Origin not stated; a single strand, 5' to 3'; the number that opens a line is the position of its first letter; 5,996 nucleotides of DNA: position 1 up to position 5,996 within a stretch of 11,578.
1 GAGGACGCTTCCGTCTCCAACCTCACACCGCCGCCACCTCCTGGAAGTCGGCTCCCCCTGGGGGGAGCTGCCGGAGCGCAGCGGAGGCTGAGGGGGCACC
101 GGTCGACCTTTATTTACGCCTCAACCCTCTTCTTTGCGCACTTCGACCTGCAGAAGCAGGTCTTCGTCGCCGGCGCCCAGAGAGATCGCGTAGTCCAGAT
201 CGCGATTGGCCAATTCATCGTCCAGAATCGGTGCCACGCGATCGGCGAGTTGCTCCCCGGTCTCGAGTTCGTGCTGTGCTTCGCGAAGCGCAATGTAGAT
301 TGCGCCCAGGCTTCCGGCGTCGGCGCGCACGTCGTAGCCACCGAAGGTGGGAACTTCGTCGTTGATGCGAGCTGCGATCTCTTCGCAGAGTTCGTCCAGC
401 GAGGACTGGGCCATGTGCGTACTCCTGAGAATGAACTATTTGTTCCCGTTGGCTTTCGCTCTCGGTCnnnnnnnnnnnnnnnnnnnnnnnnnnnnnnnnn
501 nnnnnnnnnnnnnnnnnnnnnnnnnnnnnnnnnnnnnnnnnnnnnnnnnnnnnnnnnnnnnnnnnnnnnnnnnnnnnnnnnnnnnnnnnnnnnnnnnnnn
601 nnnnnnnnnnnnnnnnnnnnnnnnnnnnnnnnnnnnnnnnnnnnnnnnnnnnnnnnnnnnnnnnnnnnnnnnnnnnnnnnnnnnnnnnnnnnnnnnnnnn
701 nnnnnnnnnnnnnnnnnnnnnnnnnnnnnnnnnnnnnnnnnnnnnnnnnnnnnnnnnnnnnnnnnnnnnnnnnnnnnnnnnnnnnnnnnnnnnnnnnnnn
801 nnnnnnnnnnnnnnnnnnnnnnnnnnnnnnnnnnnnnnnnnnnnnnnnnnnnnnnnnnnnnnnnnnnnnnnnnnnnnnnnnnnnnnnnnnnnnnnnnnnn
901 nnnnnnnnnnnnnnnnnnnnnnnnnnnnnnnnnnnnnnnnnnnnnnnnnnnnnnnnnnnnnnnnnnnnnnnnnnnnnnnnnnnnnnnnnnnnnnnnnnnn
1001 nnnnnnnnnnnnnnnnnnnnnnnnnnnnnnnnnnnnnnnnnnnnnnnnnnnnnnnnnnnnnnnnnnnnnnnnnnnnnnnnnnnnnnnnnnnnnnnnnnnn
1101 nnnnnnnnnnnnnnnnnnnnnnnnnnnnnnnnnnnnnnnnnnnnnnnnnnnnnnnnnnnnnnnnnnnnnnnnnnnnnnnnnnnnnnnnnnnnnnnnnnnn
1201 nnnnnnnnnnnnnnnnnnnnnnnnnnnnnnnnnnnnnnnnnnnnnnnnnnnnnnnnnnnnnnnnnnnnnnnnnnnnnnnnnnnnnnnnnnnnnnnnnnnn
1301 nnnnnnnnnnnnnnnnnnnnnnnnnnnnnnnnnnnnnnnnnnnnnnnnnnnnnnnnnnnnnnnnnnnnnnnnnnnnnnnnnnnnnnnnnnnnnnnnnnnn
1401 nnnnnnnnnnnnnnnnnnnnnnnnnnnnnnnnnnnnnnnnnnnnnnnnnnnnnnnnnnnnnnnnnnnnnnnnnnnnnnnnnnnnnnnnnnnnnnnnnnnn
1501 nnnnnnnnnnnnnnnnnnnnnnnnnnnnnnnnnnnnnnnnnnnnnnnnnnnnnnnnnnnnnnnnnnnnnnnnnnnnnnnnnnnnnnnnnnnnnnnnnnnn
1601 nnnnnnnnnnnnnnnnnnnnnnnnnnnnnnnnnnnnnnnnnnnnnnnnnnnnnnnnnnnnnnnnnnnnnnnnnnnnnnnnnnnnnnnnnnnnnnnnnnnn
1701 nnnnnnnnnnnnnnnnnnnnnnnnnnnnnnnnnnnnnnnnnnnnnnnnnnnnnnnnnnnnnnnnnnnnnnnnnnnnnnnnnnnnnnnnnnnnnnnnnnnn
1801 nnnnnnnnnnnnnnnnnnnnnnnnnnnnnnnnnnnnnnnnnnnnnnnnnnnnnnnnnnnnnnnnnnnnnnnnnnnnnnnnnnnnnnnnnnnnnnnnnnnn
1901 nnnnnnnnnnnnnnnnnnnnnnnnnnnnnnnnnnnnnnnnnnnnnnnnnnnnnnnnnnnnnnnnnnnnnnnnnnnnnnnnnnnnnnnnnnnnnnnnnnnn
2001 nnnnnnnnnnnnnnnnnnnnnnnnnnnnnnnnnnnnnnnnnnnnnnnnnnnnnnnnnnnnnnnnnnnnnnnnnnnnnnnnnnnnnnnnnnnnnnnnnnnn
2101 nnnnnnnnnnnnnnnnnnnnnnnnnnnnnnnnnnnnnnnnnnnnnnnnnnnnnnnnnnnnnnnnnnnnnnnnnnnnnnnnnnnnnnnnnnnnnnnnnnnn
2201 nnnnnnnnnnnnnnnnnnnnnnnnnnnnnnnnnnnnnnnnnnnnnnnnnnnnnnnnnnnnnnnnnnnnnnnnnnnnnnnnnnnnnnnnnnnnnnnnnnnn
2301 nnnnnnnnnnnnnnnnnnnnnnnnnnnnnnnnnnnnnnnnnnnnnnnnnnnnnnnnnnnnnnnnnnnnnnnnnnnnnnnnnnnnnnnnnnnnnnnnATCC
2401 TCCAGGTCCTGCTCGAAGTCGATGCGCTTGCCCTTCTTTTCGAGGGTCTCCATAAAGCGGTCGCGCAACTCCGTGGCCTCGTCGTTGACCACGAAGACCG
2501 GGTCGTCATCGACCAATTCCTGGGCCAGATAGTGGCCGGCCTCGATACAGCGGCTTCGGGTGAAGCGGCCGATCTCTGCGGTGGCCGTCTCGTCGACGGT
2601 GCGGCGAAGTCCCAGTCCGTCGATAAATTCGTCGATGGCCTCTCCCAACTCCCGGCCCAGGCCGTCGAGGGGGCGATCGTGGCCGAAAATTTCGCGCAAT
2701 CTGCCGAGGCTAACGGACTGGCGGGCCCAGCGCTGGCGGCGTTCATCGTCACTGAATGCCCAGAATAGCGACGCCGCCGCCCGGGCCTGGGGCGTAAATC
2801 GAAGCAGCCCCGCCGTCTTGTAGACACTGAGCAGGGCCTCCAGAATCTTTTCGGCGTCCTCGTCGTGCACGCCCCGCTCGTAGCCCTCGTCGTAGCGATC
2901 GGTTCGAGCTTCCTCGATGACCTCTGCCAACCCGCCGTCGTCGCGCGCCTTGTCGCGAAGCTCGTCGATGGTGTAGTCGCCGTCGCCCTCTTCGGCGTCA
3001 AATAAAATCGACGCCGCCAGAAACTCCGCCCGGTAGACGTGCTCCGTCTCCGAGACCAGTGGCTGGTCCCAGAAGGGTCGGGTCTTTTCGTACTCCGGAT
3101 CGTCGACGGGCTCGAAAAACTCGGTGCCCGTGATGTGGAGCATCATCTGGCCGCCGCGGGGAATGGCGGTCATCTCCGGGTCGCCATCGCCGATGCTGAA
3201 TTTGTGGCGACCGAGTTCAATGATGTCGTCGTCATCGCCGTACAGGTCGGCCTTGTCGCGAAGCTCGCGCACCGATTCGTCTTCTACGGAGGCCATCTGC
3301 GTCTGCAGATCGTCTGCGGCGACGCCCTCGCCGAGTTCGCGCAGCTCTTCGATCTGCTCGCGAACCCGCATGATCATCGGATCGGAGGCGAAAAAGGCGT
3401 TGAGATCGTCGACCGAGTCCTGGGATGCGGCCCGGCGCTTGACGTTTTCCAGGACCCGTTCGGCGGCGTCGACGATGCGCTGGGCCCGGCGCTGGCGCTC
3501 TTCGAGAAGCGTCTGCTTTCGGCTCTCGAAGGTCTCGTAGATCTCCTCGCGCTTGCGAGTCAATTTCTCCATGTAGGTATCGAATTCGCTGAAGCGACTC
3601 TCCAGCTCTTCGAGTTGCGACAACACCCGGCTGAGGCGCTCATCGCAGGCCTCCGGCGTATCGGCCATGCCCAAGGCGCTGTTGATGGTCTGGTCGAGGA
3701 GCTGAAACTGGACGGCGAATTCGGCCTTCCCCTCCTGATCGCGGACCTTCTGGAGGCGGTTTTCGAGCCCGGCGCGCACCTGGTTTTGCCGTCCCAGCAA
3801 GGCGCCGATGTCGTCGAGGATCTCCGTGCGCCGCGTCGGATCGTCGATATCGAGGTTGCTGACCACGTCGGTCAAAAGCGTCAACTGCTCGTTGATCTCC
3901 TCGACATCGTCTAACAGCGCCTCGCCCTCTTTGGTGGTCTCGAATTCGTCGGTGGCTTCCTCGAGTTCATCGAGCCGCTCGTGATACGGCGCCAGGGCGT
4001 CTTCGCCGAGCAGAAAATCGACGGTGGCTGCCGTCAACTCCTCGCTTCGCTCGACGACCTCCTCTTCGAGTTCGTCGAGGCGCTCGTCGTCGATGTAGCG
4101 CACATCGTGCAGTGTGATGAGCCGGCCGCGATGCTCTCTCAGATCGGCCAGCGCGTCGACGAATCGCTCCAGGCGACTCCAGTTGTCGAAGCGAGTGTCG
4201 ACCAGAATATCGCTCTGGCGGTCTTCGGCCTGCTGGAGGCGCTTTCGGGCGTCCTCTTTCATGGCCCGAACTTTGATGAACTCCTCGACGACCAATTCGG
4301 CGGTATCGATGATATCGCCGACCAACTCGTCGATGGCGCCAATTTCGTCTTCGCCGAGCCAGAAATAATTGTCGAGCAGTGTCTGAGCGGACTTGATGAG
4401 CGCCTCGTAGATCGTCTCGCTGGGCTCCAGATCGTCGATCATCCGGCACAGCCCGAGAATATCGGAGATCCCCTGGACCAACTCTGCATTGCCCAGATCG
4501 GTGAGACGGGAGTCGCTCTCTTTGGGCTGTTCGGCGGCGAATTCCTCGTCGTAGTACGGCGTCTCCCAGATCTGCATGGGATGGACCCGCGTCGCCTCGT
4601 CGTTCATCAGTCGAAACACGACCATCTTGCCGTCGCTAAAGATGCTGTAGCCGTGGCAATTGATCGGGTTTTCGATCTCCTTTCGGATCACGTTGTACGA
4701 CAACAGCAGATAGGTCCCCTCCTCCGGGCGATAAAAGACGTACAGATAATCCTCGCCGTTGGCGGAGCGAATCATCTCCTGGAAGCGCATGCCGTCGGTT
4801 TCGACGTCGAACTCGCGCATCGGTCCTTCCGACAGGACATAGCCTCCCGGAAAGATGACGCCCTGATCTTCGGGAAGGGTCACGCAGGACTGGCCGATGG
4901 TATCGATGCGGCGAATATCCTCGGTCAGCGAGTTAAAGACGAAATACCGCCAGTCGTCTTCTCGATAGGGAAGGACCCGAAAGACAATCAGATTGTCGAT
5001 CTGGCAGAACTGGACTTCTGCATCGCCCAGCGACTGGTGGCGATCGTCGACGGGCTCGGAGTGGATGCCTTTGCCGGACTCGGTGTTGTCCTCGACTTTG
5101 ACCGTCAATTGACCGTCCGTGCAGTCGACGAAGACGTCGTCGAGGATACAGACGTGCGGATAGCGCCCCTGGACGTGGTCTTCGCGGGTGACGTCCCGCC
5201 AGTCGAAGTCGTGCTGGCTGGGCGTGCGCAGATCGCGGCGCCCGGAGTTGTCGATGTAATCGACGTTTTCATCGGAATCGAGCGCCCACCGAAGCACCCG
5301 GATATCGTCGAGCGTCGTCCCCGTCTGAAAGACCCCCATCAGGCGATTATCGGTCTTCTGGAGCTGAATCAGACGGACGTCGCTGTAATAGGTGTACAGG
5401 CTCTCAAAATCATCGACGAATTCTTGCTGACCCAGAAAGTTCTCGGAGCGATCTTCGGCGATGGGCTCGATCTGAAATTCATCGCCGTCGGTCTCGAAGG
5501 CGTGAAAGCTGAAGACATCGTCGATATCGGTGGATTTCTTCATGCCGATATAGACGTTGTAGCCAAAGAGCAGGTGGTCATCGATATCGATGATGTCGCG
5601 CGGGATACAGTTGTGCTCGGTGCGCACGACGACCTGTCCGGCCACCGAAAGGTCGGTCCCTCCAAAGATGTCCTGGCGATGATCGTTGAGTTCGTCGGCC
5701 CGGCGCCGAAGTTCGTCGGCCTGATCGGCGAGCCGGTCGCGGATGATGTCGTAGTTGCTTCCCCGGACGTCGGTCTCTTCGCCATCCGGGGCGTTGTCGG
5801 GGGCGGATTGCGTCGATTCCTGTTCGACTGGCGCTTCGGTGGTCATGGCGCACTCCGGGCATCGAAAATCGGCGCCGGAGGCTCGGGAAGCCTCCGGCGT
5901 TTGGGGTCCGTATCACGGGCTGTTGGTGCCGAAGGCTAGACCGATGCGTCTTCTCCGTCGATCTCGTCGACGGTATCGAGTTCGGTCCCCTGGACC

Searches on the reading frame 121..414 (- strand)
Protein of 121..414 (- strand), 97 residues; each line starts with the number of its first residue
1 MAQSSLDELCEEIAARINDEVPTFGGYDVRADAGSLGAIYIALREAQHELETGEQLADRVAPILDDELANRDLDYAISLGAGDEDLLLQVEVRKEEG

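Call 9: search_protein_families(library=pfam, proteins=[window:121-414:-], max_evalue=0.01)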
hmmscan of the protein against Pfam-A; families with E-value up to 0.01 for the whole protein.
window:121-414:- (97 aa): 0 families

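Call 10: search_protein_families(library=ncbifam, proteins=[window:121-414:-], max_evalue=0.01)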
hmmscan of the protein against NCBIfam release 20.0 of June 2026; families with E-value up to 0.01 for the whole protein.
window:121-414:- (97 aa): 0 families

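Call 11: search_protein_families(library=padloc, proteins=[window:121-414:-], max_evalue=0.01)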
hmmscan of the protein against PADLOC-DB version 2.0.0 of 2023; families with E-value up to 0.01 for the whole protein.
window:121-414:- (97 aa): 0 families

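Call 12: search_protein_families(library=pfam, proteins=[window:121-414:-], max_evalue=10)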
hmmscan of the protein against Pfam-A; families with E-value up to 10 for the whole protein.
window:121-414:- (97 aa): 0 families

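Call 49: find_homologous_proteins(query=window:124-414:-, max_evalue=0.001)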
Query window:124-414:- (97 aa): 3 proteins with E <= 0.001 among 11 candidates.
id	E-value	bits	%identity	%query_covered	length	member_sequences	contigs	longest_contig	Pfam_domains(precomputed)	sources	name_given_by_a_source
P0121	7.4e-53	194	99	100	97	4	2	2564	-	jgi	-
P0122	2.1e-33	132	67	97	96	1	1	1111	-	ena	-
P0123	3.0e-33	132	67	96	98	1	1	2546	-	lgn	-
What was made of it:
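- Tried and rejected: The 97-aa protein has no family hit and only three database relatives besides those found on related contigs (calls 9, 49).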

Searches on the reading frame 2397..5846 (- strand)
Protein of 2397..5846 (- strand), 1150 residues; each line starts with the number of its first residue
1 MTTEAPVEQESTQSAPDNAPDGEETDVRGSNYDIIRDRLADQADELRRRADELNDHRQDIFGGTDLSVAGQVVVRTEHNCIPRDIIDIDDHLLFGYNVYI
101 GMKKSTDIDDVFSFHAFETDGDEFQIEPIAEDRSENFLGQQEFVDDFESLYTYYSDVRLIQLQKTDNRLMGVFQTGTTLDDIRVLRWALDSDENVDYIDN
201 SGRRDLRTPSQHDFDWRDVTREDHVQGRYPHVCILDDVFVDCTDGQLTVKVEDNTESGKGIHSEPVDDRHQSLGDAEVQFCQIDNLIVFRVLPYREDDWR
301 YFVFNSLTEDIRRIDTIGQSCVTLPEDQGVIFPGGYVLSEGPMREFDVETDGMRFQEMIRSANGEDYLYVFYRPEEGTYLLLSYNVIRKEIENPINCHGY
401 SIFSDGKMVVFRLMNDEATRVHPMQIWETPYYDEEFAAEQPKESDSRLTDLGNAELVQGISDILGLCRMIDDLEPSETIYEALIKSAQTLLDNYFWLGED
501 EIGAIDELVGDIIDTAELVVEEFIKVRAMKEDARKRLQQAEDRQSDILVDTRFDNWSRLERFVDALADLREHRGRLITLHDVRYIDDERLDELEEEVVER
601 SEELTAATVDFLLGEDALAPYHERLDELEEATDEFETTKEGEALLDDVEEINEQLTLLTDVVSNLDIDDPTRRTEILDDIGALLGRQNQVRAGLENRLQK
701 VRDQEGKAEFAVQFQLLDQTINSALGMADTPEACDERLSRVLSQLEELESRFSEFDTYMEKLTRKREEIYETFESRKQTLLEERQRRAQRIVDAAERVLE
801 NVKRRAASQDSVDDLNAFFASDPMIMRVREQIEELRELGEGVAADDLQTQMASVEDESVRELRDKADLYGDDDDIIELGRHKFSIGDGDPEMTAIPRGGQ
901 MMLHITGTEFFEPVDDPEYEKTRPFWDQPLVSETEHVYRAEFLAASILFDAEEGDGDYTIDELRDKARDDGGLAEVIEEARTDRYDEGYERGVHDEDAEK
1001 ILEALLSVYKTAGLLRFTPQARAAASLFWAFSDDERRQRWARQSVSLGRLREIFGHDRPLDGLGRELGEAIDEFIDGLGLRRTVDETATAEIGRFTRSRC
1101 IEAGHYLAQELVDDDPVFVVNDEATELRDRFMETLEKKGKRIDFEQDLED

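Call 65: predict_structure(alignment_id=A4)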
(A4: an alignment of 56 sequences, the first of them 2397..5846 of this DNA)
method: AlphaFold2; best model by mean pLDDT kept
length: 1150 residues; sequences in the alignment: 56
mean_pLDDT: 81.8   pTM: 0.52
mean pLDDT of the five models: 81.8, 80.6, 77.3, 76.9, 74.9
residues with pLDDT >= 90: 314; 70-90: 691; 50-70: 79; < 50: 66
segments of 3 or more residues with pLDDT < 50: 1-28, 863-878, 880-885, 928-932, 1087-1092
pLDDT, mean of each block of 10 residues (from residue 1): 32 33 45 86 94 91 85 86 89 84 74 89 85 82 91 86 90 89 92 88 86 93 83 89 81 58 80 82 94 90 89 92 93 92 87 93 90 91 93 89 91 77 90 79 75 90 91 83 92 91 91 92 85 91 89 71 85 90 89 91 85 81 88 83 87 81 76 84 87 85 79 83 83 87 87 80 87 85 81 83 76 78 84 83 81 76 40 42 48 72 72 77 59 62 88 82 89 90 74 79 86 80 89 88 88 77 93 88 53 73 92 75 73 86 78
secondary structure, 60 per line:
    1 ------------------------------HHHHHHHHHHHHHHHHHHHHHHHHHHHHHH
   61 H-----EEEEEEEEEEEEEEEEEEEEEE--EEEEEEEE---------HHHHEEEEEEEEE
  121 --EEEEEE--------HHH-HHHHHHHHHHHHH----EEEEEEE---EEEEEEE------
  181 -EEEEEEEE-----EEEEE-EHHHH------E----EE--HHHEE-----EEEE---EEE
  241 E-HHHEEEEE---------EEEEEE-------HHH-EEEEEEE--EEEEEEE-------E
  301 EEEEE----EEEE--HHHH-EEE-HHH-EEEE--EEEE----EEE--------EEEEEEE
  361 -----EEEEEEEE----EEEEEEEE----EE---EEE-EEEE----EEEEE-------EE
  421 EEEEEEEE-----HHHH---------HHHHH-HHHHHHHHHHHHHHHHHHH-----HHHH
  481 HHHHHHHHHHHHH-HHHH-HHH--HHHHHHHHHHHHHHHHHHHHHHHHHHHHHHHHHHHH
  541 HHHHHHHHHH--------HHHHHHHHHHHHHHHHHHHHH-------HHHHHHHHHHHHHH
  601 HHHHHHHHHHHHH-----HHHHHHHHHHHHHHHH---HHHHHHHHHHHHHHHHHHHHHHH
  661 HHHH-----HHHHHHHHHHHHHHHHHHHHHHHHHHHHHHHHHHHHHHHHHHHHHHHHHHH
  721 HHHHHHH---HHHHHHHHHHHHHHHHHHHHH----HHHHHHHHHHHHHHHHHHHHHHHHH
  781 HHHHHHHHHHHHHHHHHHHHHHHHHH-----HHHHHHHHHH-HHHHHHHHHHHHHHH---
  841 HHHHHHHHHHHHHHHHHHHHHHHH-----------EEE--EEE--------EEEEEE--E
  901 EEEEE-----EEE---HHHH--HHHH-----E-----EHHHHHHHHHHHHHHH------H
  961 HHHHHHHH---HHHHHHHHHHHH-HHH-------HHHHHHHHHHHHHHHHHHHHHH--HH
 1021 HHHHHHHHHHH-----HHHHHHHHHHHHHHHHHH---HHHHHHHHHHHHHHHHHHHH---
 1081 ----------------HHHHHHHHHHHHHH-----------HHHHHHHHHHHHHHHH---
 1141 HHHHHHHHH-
elements in order (helices of 4 or more, strands of 3 or more residues): H31-61 E67-88 E91-98 H108-111 E112-120 E123-128 H141-153 E158-164 E168-174 E182-189 E195-199 H202-205 E231-234 E238-241 E246-250 E260-265 E277-283 E286-292 E300-305 E310-313 H316-319 E321-323 E329-332 E335-338 E343-345 E354-360 E366-373 E378-385 E395-397 E399-402 E407-411 E419-428 H434-437 H447-451 H453-471 H477-493 H495-498 H505-550 H559-579 H587-613 H619-634 H638-664 H670-727 H731-751 H756-806 H812-821 H823-837 H841-864 E876-878 E881-883 E892-897 E900-905 E911-913 H917-920 H923-926 H939-953 H960-968 H972-983 H995-1016 H1019-1031 H1037-1054 H1058-1077 H1097-1110 H1122-1137 H1141-1149
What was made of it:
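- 4557..5654 (-): ATPase residues about 65-430: beta-propeller, the core of Pfam DUF3686. AF2 model with block pLDDT mostly 80-94 (call 65).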

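Call 67: fold_search(model_id=the predicted structure, library=pdb)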
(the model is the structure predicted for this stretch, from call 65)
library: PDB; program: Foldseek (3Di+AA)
matches with E <= 10: 597; with E <= 0.001: 67
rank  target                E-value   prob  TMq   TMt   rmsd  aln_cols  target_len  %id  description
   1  8hmc_B                3.1e-06  1.00  0.11  0.11  35.0       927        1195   11  base module state 1 of Tetrahymena IFT-A (released 2023-06-14)
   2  7k58_C                1.8e-05  0.98  0.12  0.04  59.1      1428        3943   10  Structure of outer-arm dyneins bound to microtubule with microtubule binding state 1(MTBS-1) (released 2021-09-29)
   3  8j07_i4               3.0e-05  0.80  0.07  0.08  165.4       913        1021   12  96nm repeat of human respiratory doublet microtubule and associated axonemal complexes (released 2023-07-26)
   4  7pi2_G                3.2e-05  1.00  0.12  0.33  17.2       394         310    8  PfCyRPA bound to monoclonal antibody Cy.003 Fab fragment (released 2022-02-09)
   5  6u42_5L               4.0e-05  0.99  0.08  0.13  20.7       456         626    8  Natively decorated ciliary doublet microtubule (released 2019-11-13)
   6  7tbk_A5               4.2e-05  0.85  0.10  0.09  47.6      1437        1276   10  Composite structure of the dilated human nuclear pore complex (NPC) symmetric core generated with a 37A in situ cryo- (released 2022-06-15)
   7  8f8e_B                4.6e-05  1.00  0.13  0.38  16.0       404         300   11  Crystal structure of the WDR domain of human DCAF1 in complex with OICR-8268 compound (released 2023-03-01)
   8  8i7o_P1               4.6e-05  1.00  0.11  0.17  18.1       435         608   10  In situ structure of axonemal doublet microtubules in mouse sperm with 16-nm repeat (released 2023-10-11)
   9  7tbl_A5               4.6e-05  0.85  0.10  0.09  47.0      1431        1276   10  Composite structure of the human nuclear pore complex (NPC) cytoplasmic face generated with a 12A cryo-ET map of the  (released 2022-06-22)
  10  8glv_DA               5.0e-05  0.97  0.11  0.04  49.9      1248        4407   11  96-nm repeat unit of doublet microtubules from Chlamydomonas reinhardtii flagella (released 2023-05-31)
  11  8pu0_A                5.2e-05  1.00  0.13  0.13  16.4       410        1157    7  Cryo-EM structure of human Elp123 in complex with tRNA, desulpho-CoA, 5'-deoxyadenosine and methionine (released 2024-04-17)
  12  12dl_HA               6.4e-05  1.00  0.10  0.25  16.8       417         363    9  Native structure of the cytoplasmic lattice (CPL) asymmetric unit from mouse MII eggs (released 2026-04-08)
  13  8fo8_C                6.7e-05  1.00  0.12  0.07  18.9       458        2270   10  Cryo-EM structure of Rab29-LRRK2 complex in the LRRK2 dimer state (released 2024-01-03)
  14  7sse_A                8.7e-05  1.00  0.13  0.40  15.8       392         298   11  Crystal structure of the WDR domain of human DCAF1 in complex with CYCA-117-70 (released 2021-12-15)
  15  9d5n_CH               1.1e-04  1.00  0.12  0.20  17.0       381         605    8  48-nm doublet microtubule from Trichomonas vaginalis strain G3 (released 2025-05-14)
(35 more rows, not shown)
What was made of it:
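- The propeller is modelled with high confidence (calls 65, 67). The propeller could bind clients other than flotillin (calls 65, 67).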
